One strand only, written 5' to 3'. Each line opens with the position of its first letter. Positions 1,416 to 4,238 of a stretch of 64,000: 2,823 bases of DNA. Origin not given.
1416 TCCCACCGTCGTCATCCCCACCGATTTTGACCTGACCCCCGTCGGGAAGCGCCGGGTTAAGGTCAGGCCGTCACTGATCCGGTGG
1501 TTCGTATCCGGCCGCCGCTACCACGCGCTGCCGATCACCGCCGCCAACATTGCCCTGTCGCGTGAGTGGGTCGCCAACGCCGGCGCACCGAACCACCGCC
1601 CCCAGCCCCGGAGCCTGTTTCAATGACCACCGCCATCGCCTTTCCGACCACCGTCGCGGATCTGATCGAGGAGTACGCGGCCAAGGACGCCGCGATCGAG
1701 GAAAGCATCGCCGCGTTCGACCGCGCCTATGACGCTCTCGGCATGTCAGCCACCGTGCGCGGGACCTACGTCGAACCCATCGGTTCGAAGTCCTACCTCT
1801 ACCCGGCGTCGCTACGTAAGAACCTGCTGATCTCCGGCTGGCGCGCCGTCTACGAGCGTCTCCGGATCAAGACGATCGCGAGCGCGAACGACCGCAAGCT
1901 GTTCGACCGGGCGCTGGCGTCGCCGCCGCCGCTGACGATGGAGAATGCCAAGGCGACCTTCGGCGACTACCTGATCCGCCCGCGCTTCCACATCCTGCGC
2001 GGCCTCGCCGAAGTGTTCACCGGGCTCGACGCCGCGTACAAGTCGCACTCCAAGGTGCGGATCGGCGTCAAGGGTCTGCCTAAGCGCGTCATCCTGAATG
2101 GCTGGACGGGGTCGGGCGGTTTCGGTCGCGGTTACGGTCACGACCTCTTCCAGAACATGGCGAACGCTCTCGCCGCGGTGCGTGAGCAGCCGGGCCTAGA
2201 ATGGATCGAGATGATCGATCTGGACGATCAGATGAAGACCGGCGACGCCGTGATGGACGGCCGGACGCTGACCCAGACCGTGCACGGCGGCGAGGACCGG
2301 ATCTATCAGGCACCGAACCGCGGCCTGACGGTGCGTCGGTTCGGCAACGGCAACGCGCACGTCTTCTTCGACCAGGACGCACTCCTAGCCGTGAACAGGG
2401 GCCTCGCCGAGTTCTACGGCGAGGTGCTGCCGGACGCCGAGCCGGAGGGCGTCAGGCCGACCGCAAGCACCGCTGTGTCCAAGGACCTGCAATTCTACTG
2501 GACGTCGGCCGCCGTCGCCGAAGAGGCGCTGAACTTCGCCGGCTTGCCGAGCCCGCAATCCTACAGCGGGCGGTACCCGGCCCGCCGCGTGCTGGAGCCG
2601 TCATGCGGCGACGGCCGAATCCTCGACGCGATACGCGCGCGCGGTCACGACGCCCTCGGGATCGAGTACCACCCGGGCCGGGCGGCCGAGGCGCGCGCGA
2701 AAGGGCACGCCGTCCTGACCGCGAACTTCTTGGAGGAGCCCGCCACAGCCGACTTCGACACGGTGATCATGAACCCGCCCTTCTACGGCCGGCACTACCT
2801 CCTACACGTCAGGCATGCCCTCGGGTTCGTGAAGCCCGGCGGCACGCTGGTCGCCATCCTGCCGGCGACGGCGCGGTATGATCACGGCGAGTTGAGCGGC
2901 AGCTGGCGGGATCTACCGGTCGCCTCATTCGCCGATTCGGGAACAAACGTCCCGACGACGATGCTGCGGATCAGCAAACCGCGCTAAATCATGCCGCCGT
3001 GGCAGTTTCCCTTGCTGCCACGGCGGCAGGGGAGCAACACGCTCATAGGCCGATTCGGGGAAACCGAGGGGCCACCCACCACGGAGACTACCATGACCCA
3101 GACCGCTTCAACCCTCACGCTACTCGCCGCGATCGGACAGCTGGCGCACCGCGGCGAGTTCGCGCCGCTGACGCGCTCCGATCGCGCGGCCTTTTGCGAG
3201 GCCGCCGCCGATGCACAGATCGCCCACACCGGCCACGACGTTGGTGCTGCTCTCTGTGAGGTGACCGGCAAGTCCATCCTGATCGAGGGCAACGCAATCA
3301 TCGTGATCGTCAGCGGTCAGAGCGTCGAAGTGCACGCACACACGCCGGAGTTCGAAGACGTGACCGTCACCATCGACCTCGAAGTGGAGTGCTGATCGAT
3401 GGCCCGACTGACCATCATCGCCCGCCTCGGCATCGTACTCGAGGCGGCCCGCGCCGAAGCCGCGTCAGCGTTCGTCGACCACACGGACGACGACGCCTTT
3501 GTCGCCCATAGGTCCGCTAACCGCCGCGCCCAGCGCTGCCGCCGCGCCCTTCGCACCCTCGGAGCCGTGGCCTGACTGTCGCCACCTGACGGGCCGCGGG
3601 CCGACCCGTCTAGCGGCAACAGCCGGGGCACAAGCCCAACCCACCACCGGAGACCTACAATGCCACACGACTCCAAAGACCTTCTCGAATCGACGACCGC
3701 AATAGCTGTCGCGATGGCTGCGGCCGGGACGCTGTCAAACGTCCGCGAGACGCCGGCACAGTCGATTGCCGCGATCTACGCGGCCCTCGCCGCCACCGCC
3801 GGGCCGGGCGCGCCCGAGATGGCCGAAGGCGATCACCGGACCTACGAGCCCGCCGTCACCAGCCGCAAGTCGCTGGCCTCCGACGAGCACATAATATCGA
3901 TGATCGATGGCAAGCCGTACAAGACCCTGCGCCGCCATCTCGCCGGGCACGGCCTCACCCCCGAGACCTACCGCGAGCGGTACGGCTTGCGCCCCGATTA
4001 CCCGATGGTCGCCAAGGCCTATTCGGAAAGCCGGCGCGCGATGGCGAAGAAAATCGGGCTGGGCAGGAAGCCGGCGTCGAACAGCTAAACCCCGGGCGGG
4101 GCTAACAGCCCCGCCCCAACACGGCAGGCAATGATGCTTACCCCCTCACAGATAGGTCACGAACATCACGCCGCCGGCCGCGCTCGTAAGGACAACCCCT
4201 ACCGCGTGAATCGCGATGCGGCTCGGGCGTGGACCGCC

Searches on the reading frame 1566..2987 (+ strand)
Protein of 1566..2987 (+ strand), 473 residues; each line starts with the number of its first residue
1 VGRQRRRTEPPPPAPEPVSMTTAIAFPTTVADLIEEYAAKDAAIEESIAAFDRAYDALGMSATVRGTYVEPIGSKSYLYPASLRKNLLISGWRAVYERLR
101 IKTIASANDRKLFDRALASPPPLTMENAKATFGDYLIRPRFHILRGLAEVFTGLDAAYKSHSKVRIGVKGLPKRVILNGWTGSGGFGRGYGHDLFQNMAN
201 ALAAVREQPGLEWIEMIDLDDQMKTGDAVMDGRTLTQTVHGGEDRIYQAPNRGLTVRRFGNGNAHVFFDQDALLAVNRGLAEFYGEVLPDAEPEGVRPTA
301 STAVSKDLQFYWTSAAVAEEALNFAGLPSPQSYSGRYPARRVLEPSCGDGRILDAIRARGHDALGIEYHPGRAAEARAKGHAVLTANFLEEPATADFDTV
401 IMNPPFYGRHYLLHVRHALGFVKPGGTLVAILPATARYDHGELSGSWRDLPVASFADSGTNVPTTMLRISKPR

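Call 100: search_protein_families(library=phrogs, proteins=[window:1566-2987:+], max_evalue=0.01)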
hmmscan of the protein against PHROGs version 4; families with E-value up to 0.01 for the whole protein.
window:1566-2987:+ (473 aa): 13 families
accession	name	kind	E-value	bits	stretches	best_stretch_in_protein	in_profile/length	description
phrog_9133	-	unknown function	1.3e-22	80.5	1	302-471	728-904/1259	-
phrog_6263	-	other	2.2e-22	80.4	1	306-440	390-515/548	DNA methyltransferase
phrog_11358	-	unknown function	1.5e-20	72.8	1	308-436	1846-1965/3431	-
phrog_15406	-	other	3.4e-19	68.5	1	308-472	1249-1418/2789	DNA methyltransferase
phrog_9793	-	unknown function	1.1e-13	51.4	1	341-434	627-719/772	-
phrog_38825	-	unknown function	9.7e-13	49.2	1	90-289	104-295/299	-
phrog_22901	-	unknown function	5.5e-11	41.5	1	338-449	654-765/1394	-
phrog_18947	-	unknown function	9.2e-11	40.7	1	340-434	590-684/1537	-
phrog_799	-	other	2.6e-10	41.1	1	301-432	205-316/458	DNA methyltransferase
phrog_5172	-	unknown function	2.5e-07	30.8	1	303-436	15-135/377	-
phrog_10691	-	unknown function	5.2e-06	24.1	1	341-436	2381-2479/3925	-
phrog_5143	-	unknown function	7.6e-05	20.9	1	333-441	1816-1927/2204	-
phrog_32703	-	unknown function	0.00013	21.8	1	340-431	31-122/480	-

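Call 101: search_protein_families(library=pfam, proteins=[window:1566-2987:+], max_evalue=0.01)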
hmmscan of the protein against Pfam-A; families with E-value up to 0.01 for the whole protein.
window:1566-2987:+ (473 aa): 6 families
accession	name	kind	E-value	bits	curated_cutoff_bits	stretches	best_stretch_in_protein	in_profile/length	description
PF13708.11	DUF4942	-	3.7e-27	95.7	25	1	86-286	3-190/190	Domain of unknown function (DUF4942)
PF07021.18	MetW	-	0.00082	19.5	21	1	340-404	15-83/193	Methionine biosynthesis protein MetW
PF13489.12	Methyltransf_23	-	0.001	19.3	27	1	340-447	24-132/164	Methyltransferase domain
PF08241.18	Methyltransf_11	-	0.0038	18.3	21.2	0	343-404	1-68/95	Methyltransferase domain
PF13649.12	Methyltransf_25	-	0.004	18.2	27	1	342-404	1-73/97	Methyltransferase domain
PF05175.20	MTS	-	0.0058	16.7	23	1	374-432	76-140/170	Methyltransferase small domain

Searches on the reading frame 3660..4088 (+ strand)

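Call 100: search_protein_families(library=phrogs, proteins=[window:3660-4088:+], max_evalue=0.01)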
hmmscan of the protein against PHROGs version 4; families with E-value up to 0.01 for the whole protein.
window:3660-4088:+ (142 aa): 0 families

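Call 101: search_protein_families(library=pfam, proteins=[window:3660-4088:+], max_evalue=0.01)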
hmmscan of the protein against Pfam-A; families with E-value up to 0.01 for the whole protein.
window:3660-4088:+ (142 aa): 1 family
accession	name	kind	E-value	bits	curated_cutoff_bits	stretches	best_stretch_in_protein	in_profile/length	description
PF05443.17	ROS_MUCR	-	7.2e-33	113.7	25.4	1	8-135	2-123/123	ROS/MUCR transcriptional regulator protein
